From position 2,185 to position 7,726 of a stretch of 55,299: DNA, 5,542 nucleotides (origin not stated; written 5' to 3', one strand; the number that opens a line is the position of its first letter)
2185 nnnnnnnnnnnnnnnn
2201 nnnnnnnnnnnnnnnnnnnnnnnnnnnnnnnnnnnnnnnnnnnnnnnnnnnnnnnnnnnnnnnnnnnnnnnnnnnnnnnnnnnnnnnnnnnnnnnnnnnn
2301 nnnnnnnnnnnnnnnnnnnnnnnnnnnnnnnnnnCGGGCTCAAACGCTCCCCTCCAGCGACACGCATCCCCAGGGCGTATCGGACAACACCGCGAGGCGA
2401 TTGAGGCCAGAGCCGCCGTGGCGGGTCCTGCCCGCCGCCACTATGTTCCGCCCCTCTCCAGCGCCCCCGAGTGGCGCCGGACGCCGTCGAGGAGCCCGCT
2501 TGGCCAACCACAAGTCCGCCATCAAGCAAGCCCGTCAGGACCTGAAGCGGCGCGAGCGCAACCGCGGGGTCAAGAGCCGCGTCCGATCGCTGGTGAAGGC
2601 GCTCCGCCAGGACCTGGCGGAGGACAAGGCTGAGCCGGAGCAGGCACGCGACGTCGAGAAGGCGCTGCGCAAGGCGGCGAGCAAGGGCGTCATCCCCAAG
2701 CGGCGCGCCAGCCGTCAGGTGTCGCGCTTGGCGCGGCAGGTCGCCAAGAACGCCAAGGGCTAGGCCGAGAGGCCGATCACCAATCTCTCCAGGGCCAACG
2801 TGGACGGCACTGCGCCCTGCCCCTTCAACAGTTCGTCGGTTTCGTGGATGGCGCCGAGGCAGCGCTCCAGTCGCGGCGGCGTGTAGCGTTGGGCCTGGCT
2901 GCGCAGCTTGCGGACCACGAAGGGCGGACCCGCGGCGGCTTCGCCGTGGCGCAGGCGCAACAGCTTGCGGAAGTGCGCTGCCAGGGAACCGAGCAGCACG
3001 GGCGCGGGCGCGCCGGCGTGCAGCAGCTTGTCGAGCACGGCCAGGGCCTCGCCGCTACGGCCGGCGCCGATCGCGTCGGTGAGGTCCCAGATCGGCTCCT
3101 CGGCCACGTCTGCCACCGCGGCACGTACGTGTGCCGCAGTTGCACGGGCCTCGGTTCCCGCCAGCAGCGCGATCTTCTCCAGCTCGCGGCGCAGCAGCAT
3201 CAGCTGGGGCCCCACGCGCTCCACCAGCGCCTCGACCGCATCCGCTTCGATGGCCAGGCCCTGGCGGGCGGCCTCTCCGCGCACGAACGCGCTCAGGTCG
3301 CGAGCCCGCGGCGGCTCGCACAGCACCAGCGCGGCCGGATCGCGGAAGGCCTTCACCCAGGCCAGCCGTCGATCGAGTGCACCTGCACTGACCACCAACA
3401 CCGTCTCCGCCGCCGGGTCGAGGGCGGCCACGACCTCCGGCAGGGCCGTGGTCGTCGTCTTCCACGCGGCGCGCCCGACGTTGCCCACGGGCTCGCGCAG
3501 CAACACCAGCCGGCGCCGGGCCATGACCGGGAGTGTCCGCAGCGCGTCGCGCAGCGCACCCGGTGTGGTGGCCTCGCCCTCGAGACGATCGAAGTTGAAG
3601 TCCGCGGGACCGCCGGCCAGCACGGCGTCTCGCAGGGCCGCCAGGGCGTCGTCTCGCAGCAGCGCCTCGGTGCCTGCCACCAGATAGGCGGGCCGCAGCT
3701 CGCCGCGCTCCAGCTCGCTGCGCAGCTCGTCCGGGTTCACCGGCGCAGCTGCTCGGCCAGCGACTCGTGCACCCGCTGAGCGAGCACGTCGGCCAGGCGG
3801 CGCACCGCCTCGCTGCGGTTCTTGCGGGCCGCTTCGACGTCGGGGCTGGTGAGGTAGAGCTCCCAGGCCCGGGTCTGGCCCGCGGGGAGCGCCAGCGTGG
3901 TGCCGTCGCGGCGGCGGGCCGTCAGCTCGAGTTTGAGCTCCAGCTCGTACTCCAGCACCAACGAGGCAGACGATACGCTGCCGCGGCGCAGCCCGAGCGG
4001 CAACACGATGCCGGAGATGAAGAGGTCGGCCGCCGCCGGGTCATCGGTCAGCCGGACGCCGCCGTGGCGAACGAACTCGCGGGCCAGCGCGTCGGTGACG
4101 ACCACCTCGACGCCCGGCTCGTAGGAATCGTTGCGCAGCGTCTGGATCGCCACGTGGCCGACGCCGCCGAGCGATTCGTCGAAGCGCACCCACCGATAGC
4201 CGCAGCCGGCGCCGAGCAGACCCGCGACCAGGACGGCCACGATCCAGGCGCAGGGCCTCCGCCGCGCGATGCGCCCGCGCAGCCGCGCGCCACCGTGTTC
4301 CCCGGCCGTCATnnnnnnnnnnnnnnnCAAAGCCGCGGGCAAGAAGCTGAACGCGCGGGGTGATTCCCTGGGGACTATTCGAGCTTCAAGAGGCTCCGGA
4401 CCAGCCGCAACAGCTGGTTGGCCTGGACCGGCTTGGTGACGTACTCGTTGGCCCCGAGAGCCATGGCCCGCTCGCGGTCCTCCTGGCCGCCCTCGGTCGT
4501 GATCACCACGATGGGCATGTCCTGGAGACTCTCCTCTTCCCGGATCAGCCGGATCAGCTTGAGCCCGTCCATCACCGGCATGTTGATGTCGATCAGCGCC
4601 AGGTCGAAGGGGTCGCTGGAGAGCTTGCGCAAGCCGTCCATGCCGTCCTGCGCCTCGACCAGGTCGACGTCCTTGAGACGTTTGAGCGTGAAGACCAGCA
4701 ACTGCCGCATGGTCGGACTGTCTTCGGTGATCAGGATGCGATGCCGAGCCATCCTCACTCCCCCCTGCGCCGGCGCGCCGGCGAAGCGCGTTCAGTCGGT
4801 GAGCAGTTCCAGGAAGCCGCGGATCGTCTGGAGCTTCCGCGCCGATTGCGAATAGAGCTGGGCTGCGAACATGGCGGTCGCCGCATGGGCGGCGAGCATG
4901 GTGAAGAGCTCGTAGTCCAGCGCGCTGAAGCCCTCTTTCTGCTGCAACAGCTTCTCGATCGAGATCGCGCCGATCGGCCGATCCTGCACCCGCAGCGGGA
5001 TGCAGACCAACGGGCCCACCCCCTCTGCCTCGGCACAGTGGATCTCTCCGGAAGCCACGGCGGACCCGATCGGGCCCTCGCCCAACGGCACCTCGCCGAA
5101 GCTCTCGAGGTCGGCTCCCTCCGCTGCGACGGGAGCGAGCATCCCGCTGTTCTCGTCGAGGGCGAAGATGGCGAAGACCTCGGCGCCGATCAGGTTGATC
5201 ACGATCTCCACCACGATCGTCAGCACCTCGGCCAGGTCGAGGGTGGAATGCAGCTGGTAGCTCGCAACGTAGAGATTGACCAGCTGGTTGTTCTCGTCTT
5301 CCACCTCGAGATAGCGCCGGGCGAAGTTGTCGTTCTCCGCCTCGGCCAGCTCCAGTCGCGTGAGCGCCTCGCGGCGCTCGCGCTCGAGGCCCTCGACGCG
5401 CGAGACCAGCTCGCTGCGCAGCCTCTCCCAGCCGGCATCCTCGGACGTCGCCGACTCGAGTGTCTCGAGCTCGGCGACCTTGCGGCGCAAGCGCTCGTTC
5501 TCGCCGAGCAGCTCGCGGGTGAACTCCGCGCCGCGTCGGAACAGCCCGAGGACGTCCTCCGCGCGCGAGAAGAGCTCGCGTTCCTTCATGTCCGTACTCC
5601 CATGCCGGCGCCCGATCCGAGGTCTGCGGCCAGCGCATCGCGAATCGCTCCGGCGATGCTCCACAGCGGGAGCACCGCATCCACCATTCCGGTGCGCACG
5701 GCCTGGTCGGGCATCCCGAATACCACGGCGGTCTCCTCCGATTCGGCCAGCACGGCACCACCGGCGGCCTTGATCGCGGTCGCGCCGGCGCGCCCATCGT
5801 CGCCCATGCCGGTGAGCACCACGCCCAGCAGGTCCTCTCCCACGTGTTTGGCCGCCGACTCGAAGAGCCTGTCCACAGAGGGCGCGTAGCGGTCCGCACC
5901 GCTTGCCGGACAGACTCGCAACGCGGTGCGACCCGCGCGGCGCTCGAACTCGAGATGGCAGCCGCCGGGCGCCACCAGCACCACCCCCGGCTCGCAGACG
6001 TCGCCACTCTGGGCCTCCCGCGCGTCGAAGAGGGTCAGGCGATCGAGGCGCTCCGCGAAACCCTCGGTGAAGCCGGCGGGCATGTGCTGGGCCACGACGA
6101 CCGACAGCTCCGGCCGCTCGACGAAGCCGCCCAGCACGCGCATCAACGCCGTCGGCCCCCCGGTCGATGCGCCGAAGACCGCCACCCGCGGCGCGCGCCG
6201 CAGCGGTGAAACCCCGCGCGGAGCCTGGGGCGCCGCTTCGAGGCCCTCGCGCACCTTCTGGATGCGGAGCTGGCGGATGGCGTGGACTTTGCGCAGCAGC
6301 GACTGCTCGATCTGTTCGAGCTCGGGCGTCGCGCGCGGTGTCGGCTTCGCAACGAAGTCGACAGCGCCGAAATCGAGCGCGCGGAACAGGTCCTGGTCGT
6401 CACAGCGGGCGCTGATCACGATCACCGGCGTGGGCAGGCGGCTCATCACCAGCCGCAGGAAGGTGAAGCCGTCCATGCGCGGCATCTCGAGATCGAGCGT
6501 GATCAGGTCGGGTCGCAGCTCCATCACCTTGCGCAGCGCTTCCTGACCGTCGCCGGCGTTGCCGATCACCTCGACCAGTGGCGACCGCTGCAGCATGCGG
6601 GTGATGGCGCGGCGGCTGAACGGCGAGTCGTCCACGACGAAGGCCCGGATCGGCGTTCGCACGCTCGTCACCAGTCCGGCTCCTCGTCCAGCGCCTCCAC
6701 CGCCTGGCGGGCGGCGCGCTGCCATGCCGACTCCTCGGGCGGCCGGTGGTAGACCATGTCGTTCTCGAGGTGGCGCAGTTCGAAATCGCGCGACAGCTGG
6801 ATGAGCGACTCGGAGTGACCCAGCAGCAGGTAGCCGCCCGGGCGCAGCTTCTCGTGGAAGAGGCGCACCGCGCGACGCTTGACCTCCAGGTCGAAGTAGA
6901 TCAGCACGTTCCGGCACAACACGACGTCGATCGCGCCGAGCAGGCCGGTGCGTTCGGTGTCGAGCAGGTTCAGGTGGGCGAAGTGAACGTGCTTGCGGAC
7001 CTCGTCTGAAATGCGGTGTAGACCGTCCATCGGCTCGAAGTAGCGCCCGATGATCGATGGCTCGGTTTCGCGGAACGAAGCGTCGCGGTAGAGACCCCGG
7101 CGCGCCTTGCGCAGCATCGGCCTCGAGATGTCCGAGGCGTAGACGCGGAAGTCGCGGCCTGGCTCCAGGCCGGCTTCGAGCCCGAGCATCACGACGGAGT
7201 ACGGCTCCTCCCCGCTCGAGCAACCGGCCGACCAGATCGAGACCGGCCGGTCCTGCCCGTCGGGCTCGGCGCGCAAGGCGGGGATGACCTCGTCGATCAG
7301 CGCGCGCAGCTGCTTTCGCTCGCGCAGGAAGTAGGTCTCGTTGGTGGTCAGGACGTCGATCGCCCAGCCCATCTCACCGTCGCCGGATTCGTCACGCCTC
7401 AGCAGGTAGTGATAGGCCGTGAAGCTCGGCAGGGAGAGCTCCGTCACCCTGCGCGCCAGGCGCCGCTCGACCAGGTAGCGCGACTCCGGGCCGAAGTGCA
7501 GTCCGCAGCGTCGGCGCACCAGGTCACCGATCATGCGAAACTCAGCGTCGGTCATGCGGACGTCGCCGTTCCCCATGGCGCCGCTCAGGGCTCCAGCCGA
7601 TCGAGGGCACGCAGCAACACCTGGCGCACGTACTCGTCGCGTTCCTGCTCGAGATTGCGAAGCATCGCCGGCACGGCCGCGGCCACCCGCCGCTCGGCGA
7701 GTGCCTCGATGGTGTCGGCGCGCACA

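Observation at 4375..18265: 12-gene chemosensory cluster decorated with PATAN, Zn-ribbon-REC, HEAT and GAF modules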

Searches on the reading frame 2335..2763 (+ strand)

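Call 98: search_protein_families(library=pfam, proteins=[window:2335-2763:+], max_evalue=0.001)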
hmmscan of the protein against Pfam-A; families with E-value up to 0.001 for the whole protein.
window:2335-2763:+ (142 aa): 1 family
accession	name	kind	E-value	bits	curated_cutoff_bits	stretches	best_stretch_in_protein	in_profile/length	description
PF01649.23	Ribosomal_S20p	-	5.2e-20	72.3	29.5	1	57-136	1-82/83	Ribosomal protein S20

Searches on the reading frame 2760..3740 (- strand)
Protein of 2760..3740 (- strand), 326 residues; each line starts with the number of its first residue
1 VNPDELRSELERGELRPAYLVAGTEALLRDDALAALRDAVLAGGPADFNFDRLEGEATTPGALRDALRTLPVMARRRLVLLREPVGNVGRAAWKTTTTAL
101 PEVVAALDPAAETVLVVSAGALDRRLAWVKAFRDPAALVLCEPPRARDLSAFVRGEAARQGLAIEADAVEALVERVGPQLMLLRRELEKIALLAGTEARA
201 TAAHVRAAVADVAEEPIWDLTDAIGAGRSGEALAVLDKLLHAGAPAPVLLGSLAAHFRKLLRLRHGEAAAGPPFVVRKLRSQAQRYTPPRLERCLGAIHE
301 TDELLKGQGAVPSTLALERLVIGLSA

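Call 8: search_protein_families(library=pfam, proteins=[window:2760-3740:-], max_evalue=0.01)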
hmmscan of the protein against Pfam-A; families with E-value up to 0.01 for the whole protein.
window:2760-3740:- (326 aa): 3 families
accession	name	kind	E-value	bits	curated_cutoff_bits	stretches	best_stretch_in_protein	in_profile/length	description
PF21694.2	DNA_pol3_delta_C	-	4.2e-10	40.1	27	1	215-322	2-119/121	DNA polymerase III delta subunit, C-terminal domain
PF06144.19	DNA_pol3_delta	-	1.2e-07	32.2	21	1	19-141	1-123/124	DNA polymerase III, delta subunit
PF12169.13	DNA_pol3_gamma3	-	1.7e-05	25.1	24.4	1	204-294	5-99/143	DNA polymerase III subunits gamma and tau domain III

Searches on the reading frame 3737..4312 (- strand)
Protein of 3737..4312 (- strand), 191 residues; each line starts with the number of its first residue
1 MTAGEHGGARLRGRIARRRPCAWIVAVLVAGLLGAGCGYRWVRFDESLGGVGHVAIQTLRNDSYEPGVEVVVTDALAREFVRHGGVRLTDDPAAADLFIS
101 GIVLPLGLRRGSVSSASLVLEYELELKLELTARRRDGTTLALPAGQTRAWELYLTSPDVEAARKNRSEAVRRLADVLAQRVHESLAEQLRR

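Call 129: search_protein_families(library=pfam, proteins=[window:3737-4312:-], max_evalue=0.01)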
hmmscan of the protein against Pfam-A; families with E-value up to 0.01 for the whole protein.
window:3737-4312:- (191 aa): 1 family
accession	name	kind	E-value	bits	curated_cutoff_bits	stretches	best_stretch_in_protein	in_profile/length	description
PF04390.17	LptE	-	4.7e-10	40.6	23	1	53-182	3-115/118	Lipopolysaccharide-assembly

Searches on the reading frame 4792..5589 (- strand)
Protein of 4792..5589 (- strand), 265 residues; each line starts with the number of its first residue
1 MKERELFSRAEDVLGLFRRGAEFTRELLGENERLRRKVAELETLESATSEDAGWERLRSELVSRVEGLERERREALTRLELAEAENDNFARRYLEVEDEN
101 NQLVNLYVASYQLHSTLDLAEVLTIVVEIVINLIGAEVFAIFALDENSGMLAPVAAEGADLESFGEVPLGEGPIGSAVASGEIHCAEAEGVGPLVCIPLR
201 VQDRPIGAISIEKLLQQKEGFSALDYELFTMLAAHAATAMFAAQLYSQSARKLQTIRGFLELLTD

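Call 8: search_protein_families(library=pfam, proteins=[window:4792-5589:-], max_evalue=0.01)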
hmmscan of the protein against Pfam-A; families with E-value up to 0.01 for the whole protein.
window:4792-5589:- (265 aa): 3 families
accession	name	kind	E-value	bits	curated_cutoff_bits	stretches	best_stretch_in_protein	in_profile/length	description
PF13185.12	GAF_2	-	5.9e-14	52.9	28.6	1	117-240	2-135/136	GAF domain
PF13492.12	GAF_3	-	4e-12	47.1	27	1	118-240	1-127/129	GAF domain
PF01590.32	GAF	-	2.7e-09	38.1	22.4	1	118-239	1-132/133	GAF domain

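Call 33: search_protein_families(library=ncbifam, proteins=[window:4792-5589:-], max_evalue=0.001)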
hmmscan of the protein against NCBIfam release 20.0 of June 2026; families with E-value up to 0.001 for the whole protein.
window:4792-5589:- (265 aa): 0 families

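Call 95: search_solved_structures(query=window:4792-5589:-, max_evalue=1)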
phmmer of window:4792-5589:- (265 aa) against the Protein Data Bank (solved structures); distinct sequences matched with E-value up to 1: 12.
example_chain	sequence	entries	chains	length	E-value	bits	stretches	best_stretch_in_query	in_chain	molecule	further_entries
3ci6_A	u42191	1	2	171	0.011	18.6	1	100-177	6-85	Phosphoenolpyruvate-protein phosphotransferase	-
5w10_A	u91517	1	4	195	0.029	17.2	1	93-179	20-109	cGMP-specific phosphodiesterase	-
3jab_B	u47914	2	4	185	0.073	15.9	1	115-184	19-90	GafB domain of phosphodiesterase 2A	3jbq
7xlb_E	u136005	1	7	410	0.16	14.8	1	56-116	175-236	Pannexin-2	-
8f7c_A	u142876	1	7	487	0.2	14.5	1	56-116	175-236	Pannexin-2, Soluble cytochrome b562 fusion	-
8gyq_A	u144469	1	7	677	0.3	13.9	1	56-116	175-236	Pannexin-2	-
1ykd_A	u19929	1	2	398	0.31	13.8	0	93-182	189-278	adenylate cyclase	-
1mc0_A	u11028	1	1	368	0.51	13.1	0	115-183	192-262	3',5'-cyclic nucleotide phosphodiesterase 2A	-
2y79_A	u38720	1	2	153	0.54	13.1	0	194-249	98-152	REDOX SENSOR HISTIDINE KINASE RESPONSE REGULATOR DEVS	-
4ynr_A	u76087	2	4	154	0.66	12.8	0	194-249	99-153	Redox sensor histidine kinase response regulator DevS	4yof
2y8h_A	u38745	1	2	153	0.9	12.3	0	194-249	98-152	TWO COMPONENT SENSOR HISTIDINE KINASE DEVS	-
2w3d_A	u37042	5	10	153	0.94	12.3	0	194-249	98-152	TWO COMPONENT SENSOR HISTIDINE KINASE DEVS (GAF FAMILY PROTEIN)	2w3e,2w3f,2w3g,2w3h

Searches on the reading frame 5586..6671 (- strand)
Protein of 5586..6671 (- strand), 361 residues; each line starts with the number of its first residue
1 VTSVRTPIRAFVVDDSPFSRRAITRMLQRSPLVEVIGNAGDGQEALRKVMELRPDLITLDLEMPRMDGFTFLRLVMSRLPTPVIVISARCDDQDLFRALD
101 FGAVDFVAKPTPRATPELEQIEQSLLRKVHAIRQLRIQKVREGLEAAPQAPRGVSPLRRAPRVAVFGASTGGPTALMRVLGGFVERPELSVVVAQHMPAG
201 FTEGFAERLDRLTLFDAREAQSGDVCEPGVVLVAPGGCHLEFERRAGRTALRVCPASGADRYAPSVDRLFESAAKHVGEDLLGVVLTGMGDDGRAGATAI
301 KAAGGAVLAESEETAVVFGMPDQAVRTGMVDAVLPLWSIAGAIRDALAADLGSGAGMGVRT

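Call 8: search_protein_families(library=pfam, proteins=[window:5586-6671:-], max_evalue=0.01)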
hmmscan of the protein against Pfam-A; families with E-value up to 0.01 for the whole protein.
window:5586-6671:- (361 aa): 2 families
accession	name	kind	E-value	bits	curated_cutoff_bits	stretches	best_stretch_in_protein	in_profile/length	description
PF01339.22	CheB_methylest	-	2.1e-56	190.8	24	1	165-343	2-174/174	CheB methylesterase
PF00072.30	Response_reg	-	5.1e-24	85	30.2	1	11-113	2-103/111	Response regulator receiver domain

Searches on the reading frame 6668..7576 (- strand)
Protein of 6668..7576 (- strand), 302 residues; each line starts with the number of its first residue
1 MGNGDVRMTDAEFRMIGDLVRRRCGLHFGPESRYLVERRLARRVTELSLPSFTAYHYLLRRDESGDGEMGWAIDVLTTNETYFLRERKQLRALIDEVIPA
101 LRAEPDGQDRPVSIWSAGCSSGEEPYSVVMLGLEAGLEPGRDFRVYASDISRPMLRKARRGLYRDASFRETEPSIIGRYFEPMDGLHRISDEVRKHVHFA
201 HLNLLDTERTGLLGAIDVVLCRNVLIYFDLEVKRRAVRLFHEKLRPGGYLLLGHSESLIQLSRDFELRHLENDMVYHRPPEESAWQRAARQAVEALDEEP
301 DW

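Call 8: search_protein_families(library=pfam, proteins=[window:6668-7576:-], max_evalue=0.01)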
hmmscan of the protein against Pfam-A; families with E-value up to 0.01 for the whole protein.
window:6668-7576:- (302 aa): 6 families
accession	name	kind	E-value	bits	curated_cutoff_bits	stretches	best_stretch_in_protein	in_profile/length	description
PF01739.24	CheR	-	1.6e-52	178.3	27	1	79-269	1-190/195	CheR methyltransferase, SAM binding domain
PF03705.20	CheR_N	-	2.4e-14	53.2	27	1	11-63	1-53/53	CheR methyltransferase, all-alpha domain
PF08242.18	Methyltransf_12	-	1.6e-06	29.1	30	1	188-250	39-98/98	Methyltransferase domain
PF13649.12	Methyltransf_25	-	6.2e-05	24.1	27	0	196-248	47-97/97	Methyltransferase domain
PF08241.18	Methyltransf_11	-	0.0002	22.4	21.2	0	214-251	59-94/95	Methyltransferase domain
PF13489.12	Methyltransf_23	-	0.0012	19.1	27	1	142-257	44-121/164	Methyltransferase domain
